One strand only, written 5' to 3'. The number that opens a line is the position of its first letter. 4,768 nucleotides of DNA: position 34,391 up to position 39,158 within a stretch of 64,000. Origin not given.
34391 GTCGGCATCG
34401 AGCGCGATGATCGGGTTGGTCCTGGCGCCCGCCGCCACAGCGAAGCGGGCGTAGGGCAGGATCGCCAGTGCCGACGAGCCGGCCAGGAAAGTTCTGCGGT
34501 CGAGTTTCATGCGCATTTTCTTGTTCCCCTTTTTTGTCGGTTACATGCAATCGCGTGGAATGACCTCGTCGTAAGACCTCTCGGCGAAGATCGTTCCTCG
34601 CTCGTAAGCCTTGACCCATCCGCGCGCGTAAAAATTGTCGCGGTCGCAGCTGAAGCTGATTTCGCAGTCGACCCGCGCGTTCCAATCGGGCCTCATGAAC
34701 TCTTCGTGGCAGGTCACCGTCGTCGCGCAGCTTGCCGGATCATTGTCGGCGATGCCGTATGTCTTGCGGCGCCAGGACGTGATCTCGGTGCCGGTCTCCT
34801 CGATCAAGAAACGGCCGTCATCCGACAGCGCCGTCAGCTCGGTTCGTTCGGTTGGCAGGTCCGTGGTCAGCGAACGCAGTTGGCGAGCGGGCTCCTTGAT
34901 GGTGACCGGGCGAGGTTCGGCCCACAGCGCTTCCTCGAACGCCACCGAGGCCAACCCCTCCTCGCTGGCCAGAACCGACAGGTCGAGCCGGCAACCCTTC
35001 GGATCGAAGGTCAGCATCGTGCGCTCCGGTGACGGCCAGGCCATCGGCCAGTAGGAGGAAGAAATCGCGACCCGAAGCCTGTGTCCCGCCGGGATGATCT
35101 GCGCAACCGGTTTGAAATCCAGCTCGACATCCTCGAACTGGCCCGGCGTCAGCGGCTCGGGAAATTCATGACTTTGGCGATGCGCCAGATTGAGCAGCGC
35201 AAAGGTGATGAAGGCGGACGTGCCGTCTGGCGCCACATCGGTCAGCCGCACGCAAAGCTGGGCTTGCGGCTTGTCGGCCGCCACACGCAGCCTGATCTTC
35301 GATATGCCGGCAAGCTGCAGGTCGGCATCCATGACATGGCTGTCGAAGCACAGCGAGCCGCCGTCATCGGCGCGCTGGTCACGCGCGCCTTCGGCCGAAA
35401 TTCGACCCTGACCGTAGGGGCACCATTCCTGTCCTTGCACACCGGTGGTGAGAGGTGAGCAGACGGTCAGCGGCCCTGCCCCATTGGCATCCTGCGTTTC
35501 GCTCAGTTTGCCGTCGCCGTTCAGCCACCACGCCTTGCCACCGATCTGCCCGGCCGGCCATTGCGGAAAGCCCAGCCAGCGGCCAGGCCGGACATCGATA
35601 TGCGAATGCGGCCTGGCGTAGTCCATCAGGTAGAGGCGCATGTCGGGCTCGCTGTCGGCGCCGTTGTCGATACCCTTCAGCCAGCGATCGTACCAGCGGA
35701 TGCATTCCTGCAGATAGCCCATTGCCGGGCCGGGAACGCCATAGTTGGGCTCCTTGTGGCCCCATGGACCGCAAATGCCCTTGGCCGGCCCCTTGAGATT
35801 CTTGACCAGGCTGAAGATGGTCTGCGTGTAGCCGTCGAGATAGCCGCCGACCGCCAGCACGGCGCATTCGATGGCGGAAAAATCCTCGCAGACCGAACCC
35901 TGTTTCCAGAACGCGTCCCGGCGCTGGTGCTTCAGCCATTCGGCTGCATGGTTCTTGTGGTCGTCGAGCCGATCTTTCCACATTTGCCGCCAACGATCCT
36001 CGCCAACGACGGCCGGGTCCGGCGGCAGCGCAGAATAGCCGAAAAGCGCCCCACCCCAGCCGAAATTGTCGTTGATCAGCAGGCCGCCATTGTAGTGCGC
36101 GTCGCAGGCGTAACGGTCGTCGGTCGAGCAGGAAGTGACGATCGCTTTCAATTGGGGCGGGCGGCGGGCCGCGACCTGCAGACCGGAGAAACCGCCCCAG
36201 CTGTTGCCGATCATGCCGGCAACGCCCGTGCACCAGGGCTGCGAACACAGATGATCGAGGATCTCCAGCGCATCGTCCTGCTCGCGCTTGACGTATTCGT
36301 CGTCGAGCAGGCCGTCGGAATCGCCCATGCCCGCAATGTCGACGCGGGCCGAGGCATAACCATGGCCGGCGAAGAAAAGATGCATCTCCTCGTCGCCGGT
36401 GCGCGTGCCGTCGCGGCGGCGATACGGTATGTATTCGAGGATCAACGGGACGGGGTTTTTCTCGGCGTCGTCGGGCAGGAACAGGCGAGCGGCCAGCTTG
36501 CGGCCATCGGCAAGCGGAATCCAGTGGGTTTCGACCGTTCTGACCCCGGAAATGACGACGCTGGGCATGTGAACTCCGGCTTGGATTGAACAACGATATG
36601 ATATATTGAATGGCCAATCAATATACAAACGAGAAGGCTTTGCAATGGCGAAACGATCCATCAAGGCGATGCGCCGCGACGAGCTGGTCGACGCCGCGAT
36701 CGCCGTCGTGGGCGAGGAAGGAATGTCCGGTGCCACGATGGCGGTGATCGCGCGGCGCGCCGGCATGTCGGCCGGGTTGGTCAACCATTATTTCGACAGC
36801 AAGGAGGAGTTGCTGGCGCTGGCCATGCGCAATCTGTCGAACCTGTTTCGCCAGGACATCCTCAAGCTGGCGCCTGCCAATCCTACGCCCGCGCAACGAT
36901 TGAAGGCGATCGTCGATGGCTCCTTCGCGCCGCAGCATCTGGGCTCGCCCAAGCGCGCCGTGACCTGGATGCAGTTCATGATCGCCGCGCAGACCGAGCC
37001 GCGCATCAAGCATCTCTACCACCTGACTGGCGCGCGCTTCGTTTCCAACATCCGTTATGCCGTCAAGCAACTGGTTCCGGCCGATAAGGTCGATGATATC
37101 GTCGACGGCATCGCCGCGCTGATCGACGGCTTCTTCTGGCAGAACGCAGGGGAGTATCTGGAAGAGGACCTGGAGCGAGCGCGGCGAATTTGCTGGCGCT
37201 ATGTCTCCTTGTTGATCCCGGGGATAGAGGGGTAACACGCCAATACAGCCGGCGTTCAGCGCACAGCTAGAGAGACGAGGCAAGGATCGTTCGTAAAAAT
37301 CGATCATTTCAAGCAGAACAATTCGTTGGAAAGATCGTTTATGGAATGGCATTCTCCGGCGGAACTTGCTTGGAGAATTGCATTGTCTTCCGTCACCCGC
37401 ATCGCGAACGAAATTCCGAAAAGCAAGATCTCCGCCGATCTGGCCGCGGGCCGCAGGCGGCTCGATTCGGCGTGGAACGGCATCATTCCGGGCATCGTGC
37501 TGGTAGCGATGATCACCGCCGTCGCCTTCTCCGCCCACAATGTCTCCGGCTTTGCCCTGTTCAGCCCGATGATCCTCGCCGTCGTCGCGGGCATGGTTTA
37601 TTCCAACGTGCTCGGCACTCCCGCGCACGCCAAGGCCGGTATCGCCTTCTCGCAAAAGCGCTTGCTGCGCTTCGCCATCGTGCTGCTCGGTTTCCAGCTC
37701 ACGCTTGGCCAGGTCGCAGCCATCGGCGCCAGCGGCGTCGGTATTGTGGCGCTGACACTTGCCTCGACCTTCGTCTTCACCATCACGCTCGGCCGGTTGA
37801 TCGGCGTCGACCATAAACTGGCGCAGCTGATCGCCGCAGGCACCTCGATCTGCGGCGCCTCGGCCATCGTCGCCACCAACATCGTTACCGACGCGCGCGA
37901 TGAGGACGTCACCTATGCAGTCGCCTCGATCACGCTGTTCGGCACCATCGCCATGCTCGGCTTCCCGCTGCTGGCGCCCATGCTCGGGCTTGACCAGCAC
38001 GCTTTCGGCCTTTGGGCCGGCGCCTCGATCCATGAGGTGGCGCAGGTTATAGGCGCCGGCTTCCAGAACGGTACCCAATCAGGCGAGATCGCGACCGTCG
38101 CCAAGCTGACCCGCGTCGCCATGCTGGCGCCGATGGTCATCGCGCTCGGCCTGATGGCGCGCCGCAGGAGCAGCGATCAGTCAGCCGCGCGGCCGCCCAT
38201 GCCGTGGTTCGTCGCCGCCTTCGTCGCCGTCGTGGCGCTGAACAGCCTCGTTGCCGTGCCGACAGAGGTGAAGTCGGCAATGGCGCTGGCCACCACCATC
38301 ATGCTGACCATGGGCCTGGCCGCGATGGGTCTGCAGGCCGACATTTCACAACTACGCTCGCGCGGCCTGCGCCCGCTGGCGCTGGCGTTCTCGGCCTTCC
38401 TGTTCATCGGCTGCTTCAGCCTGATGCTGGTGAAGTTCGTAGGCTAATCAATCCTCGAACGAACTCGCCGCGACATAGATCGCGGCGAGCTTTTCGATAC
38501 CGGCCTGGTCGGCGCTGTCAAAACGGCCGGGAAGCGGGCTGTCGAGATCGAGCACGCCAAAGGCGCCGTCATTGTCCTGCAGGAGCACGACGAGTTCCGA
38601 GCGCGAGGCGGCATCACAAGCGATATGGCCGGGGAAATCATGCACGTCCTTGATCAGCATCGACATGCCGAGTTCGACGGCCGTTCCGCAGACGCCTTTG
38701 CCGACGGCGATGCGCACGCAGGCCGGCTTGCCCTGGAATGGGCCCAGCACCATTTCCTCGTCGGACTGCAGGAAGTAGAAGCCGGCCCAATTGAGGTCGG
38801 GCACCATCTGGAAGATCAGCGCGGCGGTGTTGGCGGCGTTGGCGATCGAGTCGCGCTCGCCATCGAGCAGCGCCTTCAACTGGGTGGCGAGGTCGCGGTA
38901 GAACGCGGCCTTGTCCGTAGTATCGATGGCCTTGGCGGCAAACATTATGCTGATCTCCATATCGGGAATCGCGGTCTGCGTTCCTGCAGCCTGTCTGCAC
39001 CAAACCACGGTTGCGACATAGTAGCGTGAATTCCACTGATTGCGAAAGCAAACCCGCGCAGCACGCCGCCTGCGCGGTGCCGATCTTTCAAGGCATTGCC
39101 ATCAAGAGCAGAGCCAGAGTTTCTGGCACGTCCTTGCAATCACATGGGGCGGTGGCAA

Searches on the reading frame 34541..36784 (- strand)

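Call 44: search_protein_families(library=pfam, proteins=[window:34541-36784:-], max_evalue=0.00001)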
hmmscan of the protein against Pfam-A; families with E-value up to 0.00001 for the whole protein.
window:34541-36784:- (747 aa): 2 families
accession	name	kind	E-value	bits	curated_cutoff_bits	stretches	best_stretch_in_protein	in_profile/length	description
PF02129.25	Peptidase_S15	-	6.8e-55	187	23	1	93-344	1-261/262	X-Pro dipeptidyl-peptidase (S15 family)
PF08530.16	PepX_C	-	1.3e-44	153.2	22.5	1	374-596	1-198/217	X-Pro dipeptidyl-peptidase C-terminal non-catalytic domain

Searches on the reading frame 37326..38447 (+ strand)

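Call 44: search_protein_families(library=pfam, proteins=[window:37326-38447:+], max_evalue=0.00001)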
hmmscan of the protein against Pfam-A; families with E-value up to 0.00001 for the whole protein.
window:37326-38447:+ (373 aa): 1 family
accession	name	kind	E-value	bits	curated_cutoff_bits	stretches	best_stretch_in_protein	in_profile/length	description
PF03601.19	Cons_hypoth698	-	2.4e-83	280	24.5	1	55-353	1-303/304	Conserved hypothetical protein 698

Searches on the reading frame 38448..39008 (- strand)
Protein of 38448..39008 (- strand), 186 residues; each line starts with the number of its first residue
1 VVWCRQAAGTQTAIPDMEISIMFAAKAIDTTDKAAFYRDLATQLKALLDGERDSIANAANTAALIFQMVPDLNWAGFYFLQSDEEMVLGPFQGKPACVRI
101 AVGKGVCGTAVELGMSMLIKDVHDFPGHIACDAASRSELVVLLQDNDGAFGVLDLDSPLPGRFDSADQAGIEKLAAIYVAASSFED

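Call 44: search_protein_families(library=pfam, proteins=[window:38448-39008:-], max_evalue=0.00001)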
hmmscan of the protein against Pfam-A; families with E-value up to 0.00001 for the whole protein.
window:38448-39008:- (186 aa): 2 families
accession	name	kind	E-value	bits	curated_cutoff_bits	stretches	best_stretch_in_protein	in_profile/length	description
PF13185.12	GAF_2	-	7.3e-07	29.9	28.6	1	70-177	16-130/136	GAF domain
PF01590.32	GAF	-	6.3e-06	27.2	22.4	1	67-176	26-127/133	GAF domain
